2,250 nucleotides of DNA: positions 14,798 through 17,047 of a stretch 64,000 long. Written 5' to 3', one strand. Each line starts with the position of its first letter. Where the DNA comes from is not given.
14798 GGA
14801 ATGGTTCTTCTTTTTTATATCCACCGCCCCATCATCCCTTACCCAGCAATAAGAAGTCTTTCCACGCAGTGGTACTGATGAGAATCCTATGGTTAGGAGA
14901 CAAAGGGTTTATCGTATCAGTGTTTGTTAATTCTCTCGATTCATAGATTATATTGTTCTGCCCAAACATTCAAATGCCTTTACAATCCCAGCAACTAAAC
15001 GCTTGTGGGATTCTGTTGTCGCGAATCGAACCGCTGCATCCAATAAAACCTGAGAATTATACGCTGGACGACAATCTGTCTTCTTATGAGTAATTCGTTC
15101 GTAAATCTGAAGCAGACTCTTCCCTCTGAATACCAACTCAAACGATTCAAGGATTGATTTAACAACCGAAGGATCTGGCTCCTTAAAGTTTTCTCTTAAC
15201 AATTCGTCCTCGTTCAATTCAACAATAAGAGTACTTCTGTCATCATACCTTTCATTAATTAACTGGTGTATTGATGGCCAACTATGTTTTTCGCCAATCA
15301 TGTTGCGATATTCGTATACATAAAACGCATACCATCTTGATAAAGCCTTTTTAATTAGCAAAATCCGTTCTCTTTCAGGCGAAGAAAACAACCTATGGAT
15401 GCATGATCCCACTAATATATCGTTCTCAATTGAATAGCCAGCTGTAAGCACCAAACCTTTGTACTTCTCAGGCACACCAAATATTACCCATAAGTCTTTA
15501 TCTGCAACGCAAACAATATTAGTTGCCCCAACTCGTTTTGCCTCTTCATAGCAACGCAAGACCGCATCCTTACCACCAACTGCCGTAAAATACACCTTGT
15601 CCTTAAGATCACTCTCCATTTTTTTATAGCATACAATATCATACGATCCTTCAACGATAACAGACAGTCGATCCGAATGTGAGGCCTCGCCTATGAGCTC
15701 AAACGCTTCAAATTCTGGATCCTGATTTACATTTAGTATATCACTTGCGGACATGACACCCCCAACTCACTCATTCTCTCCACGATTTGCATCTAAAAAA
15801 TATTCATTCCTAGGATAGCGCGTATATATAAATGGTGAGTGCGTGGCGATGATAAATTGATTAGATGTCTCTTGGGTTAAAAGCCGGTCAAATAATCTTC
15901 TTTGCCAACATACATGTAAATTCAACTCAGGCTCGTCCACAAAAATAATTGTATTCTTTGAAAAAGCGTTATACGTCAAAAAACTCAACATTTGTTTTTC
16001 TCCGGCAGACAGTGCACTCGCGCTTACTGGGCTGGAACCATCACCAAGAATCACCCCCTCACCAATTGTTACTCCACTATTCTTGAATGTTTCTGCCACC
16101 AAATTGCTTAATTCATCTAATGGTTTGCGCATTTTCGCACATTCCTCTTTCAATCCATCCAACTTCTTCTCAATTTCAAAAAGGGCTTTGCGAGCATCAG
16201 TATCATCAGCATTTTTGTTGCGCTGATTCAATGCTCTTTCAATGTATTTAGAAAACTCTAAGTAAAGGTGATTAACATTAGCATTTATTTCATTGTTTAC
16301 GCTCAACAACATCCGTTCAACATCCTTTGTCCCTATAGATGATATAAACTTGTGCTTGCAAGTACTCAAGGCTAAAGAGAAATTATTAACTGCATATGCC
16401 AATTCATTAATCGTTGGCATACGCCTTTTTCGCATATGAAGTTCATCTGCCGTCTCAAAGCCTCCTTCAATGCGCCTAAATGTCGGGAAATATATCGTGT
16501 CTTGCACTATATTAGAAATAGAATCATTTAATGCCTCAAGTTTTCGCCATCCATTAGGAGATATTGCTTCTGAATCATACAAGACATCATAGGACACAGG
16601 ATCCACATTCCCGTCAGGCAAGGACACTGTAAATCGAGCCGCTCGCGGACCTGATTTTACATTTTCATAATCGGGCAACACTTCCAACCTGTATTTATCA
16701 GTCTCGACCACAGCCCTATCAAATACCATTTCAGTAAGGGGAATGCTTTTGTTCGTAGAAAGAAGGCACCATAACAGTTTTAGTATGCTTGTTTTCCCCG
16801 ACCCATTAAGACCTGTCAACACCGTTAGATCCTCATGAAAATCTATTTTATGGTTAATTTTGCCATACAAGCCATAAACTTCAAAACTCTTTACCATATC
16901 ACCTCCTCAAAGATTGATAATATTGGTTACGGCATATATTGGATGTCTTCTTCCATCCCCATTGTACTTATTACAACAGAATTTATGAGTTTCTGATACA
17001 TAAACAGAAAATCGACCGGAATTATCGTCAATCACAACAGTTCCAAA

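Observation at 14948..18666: Four-gene AT-rich cassette: membrane protein, MBL-fold protein with substituted metal ligands, ABC ATPase and DUF4435/TOPRIM (a PARIS-like core with two unexplained partners)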

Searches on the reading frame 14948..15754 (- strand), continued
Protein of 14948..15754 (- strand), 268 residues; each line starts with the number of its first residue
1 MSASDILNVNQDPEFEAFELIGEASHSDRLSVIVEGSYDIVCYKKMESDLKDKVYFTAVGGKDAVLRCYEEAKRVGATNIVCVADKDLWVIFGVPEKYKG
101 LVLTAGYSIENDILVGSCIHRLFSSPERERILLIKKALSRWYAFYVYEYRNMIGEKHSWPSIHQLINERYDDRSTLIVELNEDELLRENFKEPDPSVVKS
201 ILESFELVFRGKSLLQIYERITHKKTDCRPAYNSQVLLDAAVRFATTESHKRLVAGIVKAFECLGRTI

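Call 88: search_protein_families(library=pfam, proteins=[L042:2965-4713:+, L047:668-2095:+, L055:483-1691:+, L099:868-2091:+, L114:3964-4506:+, L036:3222-4544:+, L091:2844-4430:+, L109:3176-4561:+], max_evalue=0.001)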
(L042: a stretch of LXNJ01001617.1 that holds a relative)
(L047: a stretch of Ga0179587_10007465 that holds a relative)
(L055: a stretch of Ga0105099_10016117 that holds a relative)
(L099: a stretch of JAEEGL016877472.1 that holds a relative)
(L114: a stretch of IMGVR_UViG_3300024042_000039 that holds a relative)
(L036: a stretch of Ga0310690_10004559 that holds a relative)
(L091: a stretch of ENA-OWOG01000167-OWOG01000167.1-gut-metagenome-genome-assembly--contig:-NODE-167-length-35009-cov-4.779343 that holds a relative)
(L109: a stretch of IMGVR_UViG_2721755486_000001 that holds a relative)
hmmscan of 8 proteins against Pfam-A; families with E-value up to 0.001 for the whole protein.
L042:2965-4713:+ (583 aa): 0 families

L047:668-2095:+ (476 aa): 1 family
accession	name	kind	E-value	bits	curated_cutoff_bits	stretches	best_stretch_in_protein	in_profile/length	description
PF01420.25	Methylase_S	-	3.3e-13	50.6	22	1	252-402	18-155/168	Type I restriction modification DNA specificity domain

L055:483-1691:+ (403 aa): 1 family
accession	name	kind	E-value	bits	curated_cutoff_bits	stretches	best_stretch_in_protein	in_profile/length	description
PF01420.25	Methylase_S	-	5.3e-36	124.8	22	2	5-191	3-167/168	Type I restriction modification DNA specificity domain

L099:868-2091:+ (408 aa): 1 family
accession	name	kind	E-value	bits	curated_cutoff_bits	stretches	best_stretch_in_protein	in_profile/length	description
PF01420.25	Methylase_S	-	3.1e-28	99.5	22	2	249-382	24-168/168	Type I restriction modification DNA specificity domain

L114:3964-4506:+ (181 aa): 1 family
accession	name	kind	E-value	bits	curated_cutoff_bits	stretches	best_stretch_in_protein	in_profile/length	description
PF11159.13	DUF2939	-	1.6e-28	99.3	24.8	1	19-111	2-92/93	Protein of unknown function (DUF2939)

L036:3222-4544:+ (441 aa): 2 families
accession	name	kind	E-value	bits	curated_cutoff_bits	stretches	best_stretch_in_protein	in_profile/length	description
PF13714.12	PEP_mutase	-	4.2e-58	197.2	31.5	1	159-418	1-240/240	Phosphoenolpyruvate phosphomutase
PF01467.32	CTP_transf_like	-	7e-16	59.1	21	1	21-141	6-130/133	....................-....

L091:2844-4430:+ (529 aa): 0 families

L109:3176-4561:+ (462 aa): 2 families
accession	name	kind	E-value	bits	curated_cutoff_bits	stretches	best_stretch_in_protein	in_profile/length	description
PF13356.12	Arm-DNA-bind_3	-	7.8e-13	48.8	27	1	33-109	11-83/83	Arm DNA-binding domain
PF00589.27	Phage_integrase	-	1.1e-11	45.2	27.1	1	245-430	2-169/172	Phage integrase family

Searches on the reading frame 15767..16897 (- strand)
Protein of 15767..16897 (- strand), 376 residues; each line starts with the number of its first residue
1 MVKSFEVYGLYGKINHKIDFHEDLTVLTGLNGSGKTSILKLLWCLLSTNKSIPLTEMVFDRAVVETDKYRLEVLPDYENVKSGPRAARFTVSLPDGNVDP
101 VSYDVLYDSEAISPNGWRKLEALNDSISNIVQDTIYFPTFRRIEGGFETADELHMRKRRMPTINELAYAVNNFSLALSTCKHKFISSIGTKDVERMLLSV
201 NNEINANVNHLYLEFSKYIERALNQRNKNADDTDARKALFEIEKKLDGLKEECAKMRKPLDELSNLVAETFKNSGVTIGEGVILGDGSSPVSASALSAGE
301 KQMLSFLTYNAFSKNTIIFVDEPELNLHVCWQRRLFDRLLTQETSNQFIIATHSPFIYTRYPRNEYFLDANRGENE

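Call 3: search_protein_families(library=pfam, proteins=[window:15767-16897:-], max_evalue=1)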
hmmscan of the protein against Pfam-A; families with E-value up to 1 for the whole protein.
window:15767-16897:- (376 aa): 12 families
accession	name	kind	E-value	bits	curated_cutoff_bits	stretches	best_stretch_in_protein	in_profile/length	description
PF13175.12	AAA_15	-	1.4e-22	81.3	32.1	1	15-357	15-373/374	AAA ATPase domain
PF13304.12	AAA_21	-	1.1e-21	78.6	27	2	286-357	228-302/304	AAA domain, putative AbiEii toxin, Type IV TA system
PF02463.25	SMC_N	-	2.5e-10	40.6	40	1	13-355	15-199/220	RecF/RecN/SMC N terminal domain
PF13476.12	AAA_23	-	2.2e-07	32.1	27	1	15-46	12-43/201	AAA domain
PF00005.33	ABC_tran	-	3e-06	28.3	25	1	23-57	12-47/137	ABC transporter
PF13555.12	AAA_29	-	0.00077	19.6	27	1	15-50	14-50/61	P-loop containing region of AAA domain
PF13238.12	AAA_18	-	0.049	14.5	29.4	1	26-68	2-42/128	AAA domain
PF11398.14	DUF2813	-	0.077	12.8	21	1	4-51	5-51/372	Protein of unknown function (DUF2813)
PF13401.12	AAA_22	-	0.11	13.3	27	1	20-42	3-25/130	AAA domain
PF25764.1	KIF21A_4th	-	0.13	12.4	33.1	1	219-270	77-130/183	KIF21A-like domain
PF20570.3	DUF6779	-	0.19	12.8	28.1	1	219-265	44-92/108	Domain of unknown function (DUF6779)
PF13245.12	AAA_19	-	0.24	12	25.1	0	20-51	9-40/134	AAA domain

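Call 4: search_protein_families(library=padloc, proteins=[window:15767-16897:-], max_evalue=1)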
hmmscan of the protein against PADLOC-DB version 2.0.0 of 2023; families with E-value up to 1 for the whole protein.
window:15767-16897:- (376 aa): 162 families (the best 25 are shown)
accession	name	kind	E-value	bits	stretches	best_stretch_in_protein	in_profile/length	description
PDLC04164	AriA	-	9.9e-28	95.4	2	237-359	108-237/253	-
PDLC02979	AriA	-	6.1e-25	86.8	2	194-357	217-372/373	-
PDLC02980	AriA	-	5.9e-24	83.6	2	191-357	124-302/304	-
PDLC00289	PtuA1|PtuA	-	3.2e-22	77.2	1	21-367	27-301/404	AAA ATPase domain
PDLC00290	PtuA1|PtuA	-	8.5e-20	69.5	2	309-359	264-314/414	AAA ATPase domain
PDLC00271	PtuA1|PtuA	-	6.7e-19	66.7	2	310-364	274-328/421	AAA ATPase domain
PDLC04135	mad3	-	5.3e-18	63.7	1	15-355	15-324/374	mads_3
PDLC00278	PtuA1|PtuA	-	8.2e-17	59.6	2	315-362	288-335/436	AAA ATPase domain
PDLC02913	ATPase_I-A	-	3.7e-16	57.3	2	282-358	318-407/508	-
PDLC00299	PtuA1|PtuA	-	7.3e-16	56.2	2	242-359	300-422/535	AAA ATPase domain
PDLC00303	PtuA1|PtuA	-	1.1e-15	55.7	2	154-358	89-282/386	AAA ATPase domain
PDLC00075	GajA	-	1.1e-15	55.2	2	292-362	245-314/536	AAA ATPase domain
PDLC03878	NsnB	-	1.6e-15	55.8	1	22-355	21-278/345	-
PDLC00267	PtuA1|PtuA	-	2.7e-15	54.5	1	15-357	16-328/438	AAA ATPase domain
PDLC00311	PtuA1|PtuA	-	3.8e-15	53.8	2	307-364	300-357/455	AAA ATPase domain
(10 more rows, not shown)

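Call 5: search_protein_families(library=ncbifam, proteins=[window:15767-16897:-], max_evalue=1)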
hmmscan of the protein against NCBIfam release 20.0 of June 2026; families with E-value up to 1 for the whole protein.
window:15767-16897:- (376 aa): 58 families (the best 25 are shown)
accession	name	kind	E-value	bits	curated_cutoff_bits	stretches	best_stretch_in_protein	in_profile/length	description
NF041760.1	PtuA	equivalog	4.5e-16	58.8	500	2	199-358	257-420/524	retron Ec78 anti-phage system effector ATPase PtuA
NF045487.1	ASRP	equivalog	7.4e-08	31.4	300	1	16-268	8-187/593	archaea-specific SMC-related protein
TIGR04435.1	restrict_AAA_1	hypoth_equivalog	2.2e-07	30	300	1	288-361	390-473/568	restriction system-associated AAA family ATPase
TIGR00611.2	recf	equivalog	5.5e-07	29.1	172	1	16-46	15-45/339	DNA replication/repair protein RecF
TIGR02673.1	FtsE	equivalog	1.7e-06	27.8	264.85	2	21-48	27-54/214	cell division ATP-binding protein FtsE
NF038234.1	retron_eff_Eco8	equivalog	4.7e-06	25.5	250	1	314-357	272-324/679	retron Eco8 family effector endonuclease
NF047739.1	antiphage_MADS3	equivalog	1.5e-05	24.3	420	2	289-359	310-380/427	methylation-associated defense system AAA family ATPase MAD3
TIGR01189.1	ccmA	equivalog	1.6e-05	24.7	131.6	2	24-49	28-53/198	heme ABC exporter ATP-binding protein CcmA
TIGR03608.1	L_ocin_972_ABC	subfamily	1.8e-05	24.3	254.85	1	294-360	133-199/206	putative bacteriocin export ABC transporter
NF000355.4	ribo_prot_ABC_F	equivalog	3.6e-05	22.8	380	1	10-45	328-362/499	ribosomal protection-like ABC-F family protein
NF000169.2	ABCF_Sal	exception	7.9e-05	21.5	725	2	294-356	430-489/542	Sal family ABC-F type ribosomal protection protein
TIGR02868.1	CydC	equivalog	8e-05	21.5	329.05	1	293-355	469-530/530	thiol reductant ABC exporter subunit CydC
TIGR02211.1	LolD_lipo_ex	equivalog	8.3e-05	22.2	307.75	1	292-362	138-209/221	lipoprotein-releasing ABC transporter ATP-binding protein LolD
NF045781.1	Spaf1101_AAA_ATP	equivalog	9.3e-05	21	475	1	15-49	336-370/836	Spaf_1101 family AAA-like ATPase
TIGR02169.1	SMC_prok_A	equivalog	0.00012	20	729.4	1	15-45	16-47/1165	chromosome segregation protein SMC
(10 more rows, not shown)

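Call 7: search_protein_families(library=phrogs, proteins=[window:15767-16897:-], max_evalue=0.1)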
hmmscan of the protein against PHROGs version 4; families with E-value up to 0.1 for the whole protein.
window:15767-16897:- (376 aa): 22 families
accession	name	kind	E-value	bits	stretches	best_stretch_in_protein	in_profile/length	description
phrog_7507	-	unknown function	1.9e-40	140.6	2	171-362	246-454/483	-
phrog_9802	-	unknown function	1.1e-21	78.4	2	201-361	169-331/438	-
phrog_4747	-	unknown function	6.8e-17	62.7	2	223-357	211-378/610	-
phrog_8323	-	unknown function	5.7e-16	59.2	2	296-357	290-364/623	-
phrog_3940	-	unknown function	1.7e-15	57.9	2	202-365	143-306/537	-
phrog_14430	-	unknown function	8e-11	42.8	1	307-357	330-381/444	-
phrog_1499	-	unknown function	1.9e-07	31.7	1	16-53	19-56/427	-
phrog_8066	-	unknown function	2.2e-07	31.1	1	295-363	362-434/522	-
phrog_77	-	DNA, RNA and nucleotide metabolism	2.5e-07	30.6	2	12-47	310-346/967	SbcC-like subunit of palindrome specific endonuclease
phrog_5836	-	unknown function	2.9e-07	29.8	1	25-371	51-365/1071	-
phrog_25246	-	moron, auxiliary metabolic gene and host takeover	9e-07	28.7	1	291-354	256-320/616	ABC transporter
phrog_8939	-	unknown function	1.5e-05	24.9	1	310-358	439-493/595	-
phrog_21420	-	unknown function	4.1e-05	23.2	1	314-360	525-572/654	-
phrog_19212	-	unknown function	0.00021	21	1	285-364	328-415/550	-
phrog_13167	-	unknown function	0.00025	21.1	1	313-357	336-381/477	-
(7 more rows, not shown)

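Call 27: search_solved_structures(query=window:15767-16897:-, max_evalue=0.01)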
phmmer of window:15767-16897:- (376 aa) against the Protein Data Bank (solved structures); distinct sequences matched with E-value up to 0.01: 23.
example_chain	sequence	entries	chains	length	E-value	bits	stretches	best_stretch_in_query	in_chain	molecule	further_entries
8ux9_B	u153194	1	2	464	4.2e-17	65.6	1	282-362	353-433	AriA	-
8v45_A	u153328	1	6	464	4.2e-17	65.6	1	282-362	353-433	AriA antitoxin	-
8v46_A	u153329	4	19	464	1.1e-16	64.2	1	282-362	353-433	AriA antitoxin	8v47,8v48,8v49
9vkz_A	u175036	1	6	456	2e-10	43.7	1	242-360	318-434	Retron Ec78 probable ATPase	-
9vh1_D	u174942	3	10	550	3.4e-10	42.9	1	242-360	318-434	Retron Ec78 probable ATPase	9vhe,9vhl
22bu_B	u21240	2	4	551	2.6e-09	40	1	299-359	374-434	AAA family ATPase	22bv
9kjx_B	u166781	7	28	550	5.3e-09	39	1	267-360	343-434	AAA family ATPase | Retron I-A effector PtuA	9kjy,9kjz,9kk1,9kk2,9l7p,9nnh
9nnb_C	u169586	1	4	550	1.4e-08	37.6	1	267-360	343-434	Retron I-A effector PtuA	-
9nnk_C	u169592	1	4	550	2.1e-08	37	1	284-360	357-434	Retreon I-A effector PtuA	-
22et_E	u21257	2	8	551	3.4e-08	36.3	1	299-359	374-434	PtuA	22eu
9u9y_A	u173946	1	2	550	6.7e-08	35.3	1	267-360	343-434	AAA family ATPase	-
9n69_A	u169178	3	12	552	6.4e-07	32.1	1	316-359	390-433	AAA family ATPase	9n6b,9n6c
8ee4_A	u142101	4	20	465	6e-06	28.9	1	313-365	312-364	PtuA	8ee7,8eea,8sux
9e8z_C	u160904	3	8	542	1.3e-05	27.8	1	303-358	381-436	Retron Ec83 probable ATPase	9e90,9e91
8wy4_A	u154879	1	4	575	8.5e-05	25.1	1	297-358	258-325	Endonuclease GajA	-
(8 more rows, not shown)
